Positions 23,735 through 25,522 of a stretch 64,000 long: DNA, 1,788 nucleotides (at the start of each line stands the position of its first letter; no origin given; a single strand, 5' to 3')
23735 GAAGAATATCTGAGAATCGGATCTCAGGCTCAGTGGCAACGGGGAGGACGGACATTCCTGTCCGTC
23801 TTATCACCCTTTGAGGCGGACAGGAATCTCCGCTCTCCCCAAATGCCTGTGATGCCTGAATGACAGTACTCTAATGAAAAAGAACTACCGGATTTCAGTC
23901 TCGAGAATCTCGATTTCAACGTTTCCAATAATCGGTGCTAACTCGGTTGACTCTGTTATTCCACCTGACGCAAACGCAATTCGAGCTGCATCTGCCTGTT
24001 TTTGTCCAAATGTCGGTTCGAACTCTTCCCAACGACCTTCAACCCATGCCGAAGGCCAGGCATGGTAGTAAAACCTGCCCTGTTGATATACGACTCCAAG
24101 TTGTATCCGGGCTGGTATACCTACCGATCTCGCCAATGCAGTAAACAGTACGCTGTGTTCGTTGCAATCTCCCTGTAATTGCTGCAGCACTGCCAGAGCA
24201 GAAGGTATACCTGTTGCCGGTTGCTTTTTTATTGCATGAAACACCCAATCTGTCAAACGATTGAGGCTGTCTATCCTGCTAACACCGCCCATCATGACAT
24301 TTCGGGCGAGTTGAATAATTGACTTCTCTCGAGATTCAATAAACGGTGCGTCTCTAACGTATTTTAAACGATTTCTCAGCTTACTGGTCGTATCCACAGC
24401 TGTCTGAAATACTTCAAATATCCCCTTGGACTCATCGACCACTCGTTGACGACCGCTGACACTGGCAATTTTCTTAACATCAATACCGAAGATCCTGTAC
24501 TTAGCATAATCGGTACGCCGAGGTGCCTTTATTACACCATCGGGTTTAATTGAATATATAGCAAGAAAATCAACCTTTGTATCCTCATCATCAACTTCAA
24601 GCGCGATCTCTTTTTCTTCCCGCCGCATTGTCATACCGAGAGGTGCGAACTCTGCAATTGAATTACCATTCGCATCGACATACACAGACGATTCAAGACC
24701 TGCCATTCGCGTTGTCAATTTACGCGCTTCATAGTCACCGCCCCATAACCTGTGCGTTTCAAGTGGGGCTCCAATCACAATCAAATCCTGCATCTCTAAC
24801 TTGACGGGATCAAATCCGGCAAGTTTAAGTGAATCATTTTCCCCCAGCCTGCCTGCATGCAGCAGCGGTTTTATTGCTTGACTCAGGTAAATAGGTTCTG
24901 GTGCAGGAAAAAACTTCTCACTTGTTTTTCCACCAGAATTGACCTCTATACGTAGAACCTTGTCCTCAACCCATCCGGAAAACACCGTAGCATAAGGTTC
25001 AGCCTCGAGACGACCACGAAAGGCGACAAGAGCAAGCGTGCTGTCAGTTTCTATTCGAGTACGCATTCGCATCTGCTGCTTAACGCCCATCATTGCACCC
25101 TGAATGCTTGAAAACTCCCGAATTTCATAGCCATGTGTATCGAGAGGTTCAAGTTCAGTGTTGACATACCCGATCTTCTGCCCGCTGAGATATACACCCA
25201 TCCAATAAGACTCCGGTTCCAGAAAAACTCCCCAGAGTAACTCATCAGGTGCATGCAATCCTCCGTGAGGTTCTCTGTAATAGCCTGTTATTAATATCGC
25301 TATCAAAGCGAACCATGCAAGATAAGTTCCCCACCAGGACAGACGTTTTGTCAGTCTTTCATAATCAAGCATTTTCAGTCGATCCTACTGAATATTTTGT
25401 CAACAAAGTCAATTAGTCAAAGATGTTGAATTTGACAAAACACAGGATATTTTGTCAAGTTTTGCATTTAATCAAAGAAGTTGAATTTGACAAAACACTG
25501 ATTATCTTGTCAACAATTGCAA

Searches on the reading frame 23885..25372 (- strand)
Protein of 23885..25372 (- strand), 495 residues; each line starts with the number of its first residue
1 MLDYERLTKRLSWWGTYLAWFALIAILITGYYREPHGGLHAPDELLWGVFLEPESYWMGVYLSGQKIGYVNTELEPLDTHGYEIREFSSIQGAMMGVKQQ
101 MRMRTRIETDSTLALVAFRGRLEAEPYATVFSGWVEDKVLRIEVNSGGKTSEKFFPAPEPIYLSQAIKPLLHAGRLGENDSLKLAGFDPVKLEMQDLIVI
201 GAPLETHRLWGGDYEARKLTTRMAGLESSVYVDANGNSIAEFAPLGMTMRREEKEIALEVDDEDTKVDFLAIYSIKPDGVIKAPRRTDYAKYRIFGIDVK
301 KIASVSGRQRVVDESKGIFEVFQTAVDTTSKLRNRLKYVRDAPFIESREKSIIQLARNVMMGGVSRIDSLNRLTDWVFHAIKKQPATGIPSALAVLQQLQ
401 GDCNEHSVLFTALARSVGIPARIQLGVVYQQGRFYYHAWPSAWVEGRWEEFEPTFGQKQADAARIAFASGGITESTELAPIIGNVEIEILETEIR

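Call 8: search_protein_families(library=pfam, proteins=[window:23885-25372:-])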
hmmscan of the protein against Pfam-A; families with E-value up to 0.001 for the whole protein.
window:23885-25372:- (495 aa): 2 families
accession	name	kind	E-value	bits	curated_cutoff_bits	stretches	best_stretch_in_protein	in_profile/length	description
PF01841.26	Transglut_core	-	4e-18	66.1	23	1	354-453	2-108/108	Transglutaminase-like superfamily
PF13471.12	Transglut_core3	-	7.6e-06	26.3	26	1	395-439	50-94/117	Transglutaminase-like superfamily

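Call 13: find_encoding_contigs(protein=window:23885-25372:-, flank=3000, max_places=10)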
Protein window:23885-25372:- (495 aa): 12 contigs read that carry it; 6 places shown.
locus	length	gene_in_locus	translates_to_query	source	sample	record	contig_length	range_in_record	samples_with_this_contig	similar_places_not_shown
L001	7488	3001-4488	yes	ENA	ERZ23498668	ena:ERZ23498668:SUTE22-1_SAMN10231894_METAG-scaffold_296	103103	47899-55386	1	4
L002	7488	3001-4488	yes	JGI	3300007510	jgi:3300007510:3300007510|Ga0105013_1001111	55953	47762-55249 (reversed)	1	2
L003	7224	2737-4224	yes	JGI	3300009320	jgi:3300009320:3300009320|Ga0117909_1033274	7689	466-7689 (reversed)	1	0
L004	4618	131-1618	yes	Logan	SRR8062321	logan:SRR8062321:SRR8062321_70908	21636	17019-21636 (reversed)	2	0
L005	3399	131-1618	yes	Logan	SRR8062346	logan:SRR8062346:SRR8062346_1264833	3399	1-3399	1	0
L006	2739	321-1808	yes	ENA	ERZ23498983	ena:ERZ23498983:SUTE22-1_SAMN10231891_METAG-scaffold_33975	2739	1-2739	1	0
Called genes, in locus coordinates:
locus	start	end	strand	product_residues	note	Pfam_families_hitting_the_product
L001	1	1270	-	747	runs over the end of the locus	PF18962:Por_Secre_tail (weak)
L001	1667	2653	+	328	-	PF01569:PAP2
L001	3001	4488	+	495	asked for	PF01841:Transglut_core, PF13471:Transglut_core3 (weak)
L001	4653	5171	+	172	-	PF00694:Aconitase_C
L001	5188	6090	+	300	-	PF01925:TauE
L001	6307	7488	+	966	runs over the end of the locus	PF13360:PQQ_2 (faint), PF22544:HYDIN_VesB_CFA65-like_Ig, PF15780:ASH (weak), PF01839:FG-GAP (faint), PF23727:Beta-prop_FAM234A_B (faint), PF25292:Beta-prop_CGLA (faint), PF13517:FG-GAP_3 (weak), PF18962:Por_Secre_tail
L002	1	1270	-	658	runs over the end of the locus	?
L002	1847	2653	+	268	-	PF01569:PAP2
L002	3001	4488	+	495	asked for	PF01841:Transglut_core, PF13471:Transglut_core3 (weak)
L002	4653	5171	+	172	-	PF00694:Aconitase_C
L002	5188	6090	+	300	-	PF01925:TauE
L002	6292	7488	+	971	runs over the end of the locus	PF13360:PQQ_2 (faint), PF15780:ASH (weak), PF22544:HYDIN_VesB_CFA65-like_Ig, PF01839:FG-GAP (faint), PF23727:Beta-prop_FAM234A_B (faint), PF25292:Beta-prop_CGLA (faint), PF13517:FG-GAP_3 (weak), PF18962:Por_Secre_tail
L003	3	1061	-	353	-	?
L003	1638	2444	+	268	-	PF01569:PAP2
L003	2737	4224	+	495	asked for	PF01841:Transglut_core, PF13471:Transglut_core3 (weak)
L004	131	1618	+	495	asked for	PF01841:Transglut_core, PF13471:Transglut_core3 (weak)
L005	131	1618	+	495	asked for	PF01841:Transglut_core, PF13471:Transglut_core3 (weak)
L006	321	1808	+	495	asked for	PF01841:Transglut_core, PF13471:Transglut_core3 (weak)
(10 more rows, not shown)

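Call 19: find_homologous_proteins(query=window:23885-25372:-, max_evalue=1e-20)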
Query window:23885-25372:- (495 aa): 895 proteins with E <= 1e-20 among 8000 candidates; the best 120 are listed.
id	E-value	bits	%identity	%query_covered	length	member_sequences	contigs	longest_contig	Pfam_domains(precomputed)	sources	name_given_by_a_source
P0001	0.0e+0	1122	100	100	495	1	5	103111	PF13471.13,PF01841.26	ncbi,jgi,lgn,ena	-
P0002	0.0e+0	1012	89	98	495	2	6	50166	PF13471.13,PF01841.26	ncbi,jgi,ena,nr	ncbi:MAG: transglutaminase domain-containing protein [Calditrichaeota bacterium]|jgi:transglutaminas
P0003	4.6e-281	951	84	100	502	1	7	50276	PF13471.13,PF01841.26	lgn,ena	-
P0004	1.5e-191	656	59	97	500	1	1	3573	PF13471.13,PF01841.26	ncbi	ncbi:MAG: transglutaminase domain-containing protein [Calditrichota bacterium]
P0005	1.3e-190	652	59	99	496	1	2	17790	PF13471.13,PF01841.26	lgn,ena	-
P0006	4.7e-187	641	58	99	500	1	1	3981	PF01841.26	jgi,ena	-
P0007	9.6e-187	640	60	96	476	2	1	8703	PF01841.26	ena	-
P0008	2.6e-186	638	61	95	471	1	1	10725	PF13471.13,PF01841.26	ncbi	-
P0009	2.8e-185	635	59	98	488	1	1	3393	PF13471.13,PF01841.26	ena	-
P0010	7.4e-185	633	61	95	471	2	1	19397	PF13471.13,PF01841.26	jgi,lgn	-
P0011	9.8e-185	633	57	97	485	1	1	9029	PF01841.26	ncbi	-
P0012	1.7e-183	629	58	98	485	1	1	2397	PF13471.13,PF01841.26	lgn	-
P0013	5.2e-183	627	56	99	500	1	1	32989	PF01841.26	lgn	-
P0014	5.4e-183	627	59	95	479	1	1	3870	PF13471.13,PF01841.26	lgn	-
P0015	4.2e-177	608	57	98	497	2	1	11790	PF13471.13,PF01841.26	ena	-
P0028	8.1e-159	548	56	92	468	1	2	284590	PF13471.13,PF01841.26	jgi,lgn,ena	-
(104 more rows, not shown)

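Call 20: find_encoding_contigs(protein=P0002, flank=3000, max_places=6)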
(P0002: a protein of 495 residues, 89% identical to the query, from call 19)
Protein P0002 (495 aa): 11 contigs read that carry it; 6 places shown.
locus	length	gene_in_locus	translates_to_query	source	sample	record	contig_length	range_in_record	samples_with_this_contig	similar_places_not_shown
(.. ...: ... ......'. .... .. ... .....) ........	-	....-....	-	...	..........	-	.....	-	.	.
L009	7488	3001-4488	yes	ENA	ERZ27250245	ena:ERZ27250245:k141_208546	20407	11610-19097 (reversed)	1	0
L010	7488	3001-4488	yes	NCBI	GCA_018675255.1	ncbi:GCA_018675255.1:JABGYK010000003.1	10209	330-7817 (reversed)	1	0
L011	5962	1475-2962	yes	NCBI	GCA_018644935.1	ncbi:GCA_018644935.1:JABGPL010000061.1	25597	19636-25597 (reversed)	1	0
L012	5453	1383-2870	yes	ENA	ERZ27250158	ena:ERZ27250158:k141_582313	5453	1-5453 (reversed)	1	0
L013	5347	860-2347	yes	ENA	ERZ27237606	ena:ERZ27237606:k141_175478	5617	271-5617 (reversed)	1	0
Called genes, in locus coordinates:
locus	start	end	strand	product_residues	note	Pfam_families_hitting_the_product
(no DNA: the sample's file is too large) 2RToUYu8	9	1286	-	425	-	-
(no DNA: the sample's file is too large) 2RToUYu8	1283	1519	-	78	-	-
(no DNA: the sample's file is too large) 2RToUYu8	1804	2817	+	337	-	PF01569:PAP2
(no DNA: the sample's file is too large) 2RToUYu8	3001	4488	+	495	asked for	PF01841:Transglut_core, PF13471:Transglut_core3 (weak)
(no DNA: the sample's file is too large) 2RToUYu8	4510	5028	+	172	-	PF00694:Aconitase_C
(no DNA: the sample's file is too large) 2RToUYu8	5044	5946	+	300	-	PF01925:TauE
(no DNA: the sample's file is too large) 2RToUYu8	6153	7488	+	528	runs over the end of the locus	?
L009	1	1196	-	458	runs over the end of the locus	-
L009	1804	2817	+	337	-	PF01569:PAP2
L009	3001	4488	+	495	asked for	PF01841:Transglut_core, PF13471:Transglut_core3 (weak)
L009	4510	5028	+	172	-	PF00694:Aconitase_C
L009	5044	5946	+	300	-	PF01925:TauE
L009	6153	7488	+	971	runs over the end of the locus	PF13360:PQQ_2 (faint), PF22544:HYDIN_VesB_CFA65-like_Ig, PF25292:Beta-prop_CGLA (faint), PF01839:FG-GAP (faint), PF13517:FG-GAP_3 (faint), PF18962:Por_Secre_tail (weak)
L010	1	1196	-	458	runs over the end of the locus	-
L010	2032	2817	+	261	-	PF01569:PAP2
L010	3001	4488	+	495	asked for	PF01841:Transglut_core, PF13471:Transglut_core3 (weak)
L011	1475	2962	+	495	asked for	PF01841:Transglut_core, PF13471:Transglut_core3 (weak)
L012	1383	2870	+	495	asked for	PF01841:Transglut_core, PF13471:Transglut_core3 (weak)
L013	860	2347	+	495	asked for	PF01841:Transglut_core, PF13471:Transglut_core3 (weak)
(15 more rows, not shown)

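Call 21: find_encoding_contigs(protein=P0003, flank=3000, max_places=6)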
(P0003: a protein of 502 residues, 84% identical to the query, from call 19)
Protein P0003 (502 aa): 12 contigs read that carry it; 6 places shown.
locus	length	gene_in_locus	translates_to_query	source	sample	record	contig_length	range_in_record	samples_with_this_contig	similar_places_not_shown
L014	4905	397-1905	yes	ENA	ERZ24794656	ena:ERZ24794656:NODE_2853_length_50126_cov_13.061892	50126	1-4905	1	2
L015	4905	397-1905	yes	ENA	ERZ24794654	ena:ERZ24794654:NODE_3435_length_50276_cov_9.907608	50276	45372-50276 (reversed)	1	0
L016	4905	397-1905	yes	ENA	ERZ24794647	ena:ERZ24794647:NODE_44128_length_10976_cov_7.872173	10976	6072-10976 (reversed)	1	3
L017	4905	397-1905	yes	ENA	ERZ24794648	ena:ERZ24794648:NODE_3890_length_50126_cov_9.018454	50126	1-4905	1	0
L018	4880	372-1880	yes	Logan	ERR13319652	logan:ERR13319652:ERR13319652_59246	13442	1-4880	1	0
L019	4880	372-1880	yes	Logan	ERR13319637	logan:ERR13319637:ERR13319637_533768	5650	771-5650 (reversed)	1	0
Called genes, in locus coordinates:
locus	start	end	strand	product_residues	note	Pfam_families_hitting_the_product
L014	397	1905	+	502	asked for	PF01841:Transglut_core, PF13471:Transglut_core3 (weak)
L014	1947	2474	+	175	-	PF00694:Aconitase_C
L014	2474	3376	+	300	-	PF01925:TauE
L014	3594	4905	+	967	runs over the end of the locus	PF13360:PQQ_2 (faint), PF13517:FG-GAP_3 (faint), PF22544:HYDIN_VesB_CFA65-like_Ig, PF15780:ASH (faint), PF25292:Beta-prop_CGLA (faint), PF01839:FG-GAP (faint), PF18962:Por_Secre_tail (weak)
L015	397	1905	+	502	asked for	PF01841:Transglut_core, PF13471:Transglut_core3 (weak)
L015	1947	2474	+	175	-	PF00694:Aconitase_C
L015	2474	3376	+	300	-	PF01925:TauE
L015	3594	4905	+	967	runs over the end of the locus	PF13360:PQQ_2 (faint), PF13517:FG-GAP_3 (faint), PF22544:HYDIN_VesB_CFA65-like_Ig, PF15780:ASH (faint), PF25292:Beta-prop_CGLA (faint), PF01839:FG-GAP (faint), PF18962:Por_Secre_tail (weak)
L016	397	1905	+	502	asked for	PF01841:Transglut_core, PF13471:Transglut_core3 (weak)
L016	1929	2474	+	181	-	PF00694:Aconitase_C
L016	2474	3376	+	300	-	PF01925:TauE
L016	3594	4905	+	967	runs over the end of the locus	PF13360:PQQ_2 (faint), PF13517:FG-GAP_3 (faint), PF22544:HYDIN_VesB_CFA65-like_Ig, PF15780:ASH (faint), PF25292:Beta-prop_CGLA (faint), PF01839:FG-GAP (faint), PF18962:Por_Secre_tail (weak)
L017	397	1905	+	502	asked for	PF01841:Transglut_core, PF13471:Transglut_core3 (weak)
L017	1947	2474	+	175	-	PF00694:Aconitase_C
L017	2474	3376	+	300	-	PF01925:TauE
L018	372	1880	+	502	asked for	PF01841:Transglut_core, PF13471:Transglut_core3 (weak)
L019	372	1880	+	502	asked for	PF01841:Transglut_core, PF13471:Transglut_core3 (weak)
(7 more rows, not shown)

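Call 22: find_encoding_contigs(protein=P0005, flank=3000, max_places=3)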
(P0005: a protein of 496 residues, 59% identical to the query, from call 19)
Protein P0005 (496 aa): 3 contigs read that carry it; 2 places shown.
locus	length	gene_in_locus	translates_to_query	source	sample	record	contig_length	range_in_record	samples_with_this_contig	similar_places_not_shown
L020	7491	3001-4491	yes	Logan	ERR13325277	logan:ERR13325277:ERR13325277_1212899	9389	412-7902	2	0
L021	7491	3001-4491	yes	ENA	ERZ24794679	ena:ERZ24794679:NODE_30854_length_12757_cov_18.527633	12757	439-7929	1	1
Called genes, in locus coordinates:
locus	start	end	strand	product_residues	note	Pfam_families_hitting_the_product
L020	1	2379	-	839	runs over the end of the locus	PF00521:DNA_topoisoIV, PF03989:DNA_gyraseA_C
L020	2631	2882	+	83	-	-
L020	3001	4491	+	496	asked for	PF01841:Transglut_core, PF13471:Transglut_core3 (weak)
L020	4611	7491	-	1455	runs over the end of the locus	?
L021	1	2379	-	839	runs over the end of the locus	PF00521:DNA_topoisoIV, PF03989:DNA_gyraseA_C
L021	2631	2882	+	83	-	-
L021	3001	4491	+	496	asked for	PF01841:Transglut_core, PF13471:Transglut_core3 (weak)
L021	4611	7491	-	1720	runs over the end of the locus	PF01364:Peptidase_C25, PF13620:CarboxypepD_reg, PF13715:CarbopepD_reg_2 (weak), PF18962:Por_Secre_tail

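Call 45: search_protein_families(library=ncbifam, proteins=[window:23885-25372:-], max_evalue=0.001)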
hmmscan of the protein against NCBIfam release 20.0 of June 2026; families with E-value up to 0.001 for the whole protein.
window:23885-25372:- (495 aa): 0 families

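Call 46: list_cluster_members(proteins=[P0001, P0002])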
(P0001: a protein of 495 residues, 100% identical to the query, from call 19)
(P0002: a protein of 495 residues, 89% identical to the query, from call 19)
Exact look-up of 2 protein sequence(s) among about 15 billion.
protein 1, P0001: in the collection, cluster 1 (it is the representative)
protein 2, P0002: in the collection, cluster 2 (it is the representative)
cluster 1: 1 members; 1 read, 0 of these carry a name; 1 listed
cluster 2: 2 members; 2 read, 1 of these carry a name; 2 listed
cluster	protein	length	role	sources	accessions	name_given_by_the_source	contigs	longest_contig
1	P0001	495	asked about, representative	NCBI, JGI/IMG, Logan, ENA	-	-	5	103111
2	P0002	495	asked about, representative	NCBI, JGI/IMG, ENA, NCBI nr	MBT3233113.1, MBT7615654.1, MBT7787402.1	MAG: transglutaminase domain-containing protein [Calditrichaeota bacterium] | transglutaminase-like putative cysteine protease | transglutaminase domain-containing protein [Calditrichota bacterium]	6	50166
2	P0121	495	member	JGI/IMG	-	-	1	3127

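Call 47: find_encoding_contigs(protein=P0010, flank=2500, max_places=2)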
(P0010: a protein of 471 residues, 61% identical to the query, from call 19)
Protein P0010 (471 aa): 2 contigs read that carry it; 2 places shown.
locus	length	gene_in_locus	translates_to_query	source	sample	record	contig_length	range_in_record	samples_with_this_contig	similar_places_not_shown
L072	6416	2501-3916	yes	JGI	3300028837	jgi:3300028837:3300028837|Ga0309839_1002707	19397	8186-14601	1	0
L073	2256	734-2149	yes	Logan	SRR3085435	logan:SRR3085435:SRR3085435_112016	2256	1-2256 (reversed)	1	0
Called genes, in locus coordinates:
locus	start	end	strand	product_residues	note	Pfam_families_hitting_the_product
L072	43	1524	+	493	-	PF01943:Polysacc_synt, PF13440:Polysacc_synt_3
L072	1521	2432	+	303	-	-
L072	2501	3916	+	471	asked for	PF01841:Transglut_core, PF13471:Transglut_core3 (weak)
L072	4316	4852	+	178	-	PF00694:Aconitase_C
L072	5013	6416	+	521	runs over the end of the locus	PF00072:Response_reg, PF08665:PglZ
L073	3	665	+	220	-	?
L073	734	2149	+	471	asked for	PF01841:Transglut_core, PF13471:Transglut_core3 (weak)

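Call 48: find_encoding_contigs(protein=P0013, flank=2500, max_places=2)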
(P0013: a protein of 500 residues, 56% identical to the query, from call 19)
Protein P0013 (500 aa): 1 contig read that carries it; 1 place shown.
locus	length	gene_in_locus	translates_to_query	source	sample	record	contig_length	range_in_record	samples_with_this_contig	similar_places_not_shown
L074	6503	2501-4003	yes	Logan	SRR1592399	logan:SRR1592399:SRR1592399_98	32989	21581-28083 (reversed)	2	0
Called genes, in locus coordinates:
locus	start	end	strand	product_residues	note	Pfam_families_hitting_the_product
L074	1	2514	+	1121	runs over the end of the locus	-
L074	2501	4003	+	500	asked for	PF01841:Transglut_core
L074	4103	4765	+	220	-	PF00072:Response_reg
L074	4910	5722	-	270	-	PF02548:Pantoate_transf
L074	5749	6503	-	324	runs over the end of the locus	-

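Call 49: find_encoding_contigs(protein=P0028, flank=2500, max_places=2)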
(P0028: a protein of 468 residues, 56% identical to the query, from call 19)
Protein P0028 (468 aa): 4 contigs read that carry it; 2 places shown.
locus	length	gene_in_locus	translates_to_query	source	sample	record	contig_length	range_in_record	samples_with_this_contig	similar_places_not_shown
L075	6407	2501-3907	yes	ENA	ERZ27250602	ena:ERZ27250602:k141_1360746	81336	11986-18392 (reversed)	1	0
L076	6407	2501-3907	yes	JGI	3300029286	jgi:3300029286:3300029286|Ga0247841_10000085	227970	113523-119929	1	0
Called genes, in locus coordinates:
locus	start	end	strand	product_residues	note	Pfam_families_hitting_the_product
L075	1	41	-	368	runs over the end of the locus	PF00365:PFK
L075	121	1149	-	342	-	PF00698:Acyl_transf_1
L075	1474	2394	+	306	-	PF01073:3Beta_HSD (weak), PF01370:Epimerase, PF05368:NmrA, PF13460:NAD_binding_10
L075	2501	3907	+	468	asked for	PF01841:Transglut_core, PF13471:Transglut_core3 (weak)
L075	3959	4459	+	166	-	PF00694:Aconitase_C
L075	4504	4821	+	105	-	-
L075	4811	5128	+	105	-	-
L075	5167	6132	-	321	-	PF00586:AIRS, PF02769:AIRS_C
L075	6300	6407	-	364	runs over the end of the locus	PF01924:HypD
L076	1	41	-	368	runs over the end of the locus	PF00365:PFK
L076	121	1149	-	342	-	PF00698:Acyl_transf_1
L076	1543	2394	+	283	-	PF01073:3Beta_HSD (weak), PF01370:Epimerase, PF05368:NmrA, PF13460:NAD_binding_10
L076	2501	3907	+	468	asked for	PF01841:Transglut_core, PF13471:Transglut_core3 (weak)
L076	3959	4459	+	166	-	PF00694:Aconitase_C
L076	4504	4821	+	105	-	-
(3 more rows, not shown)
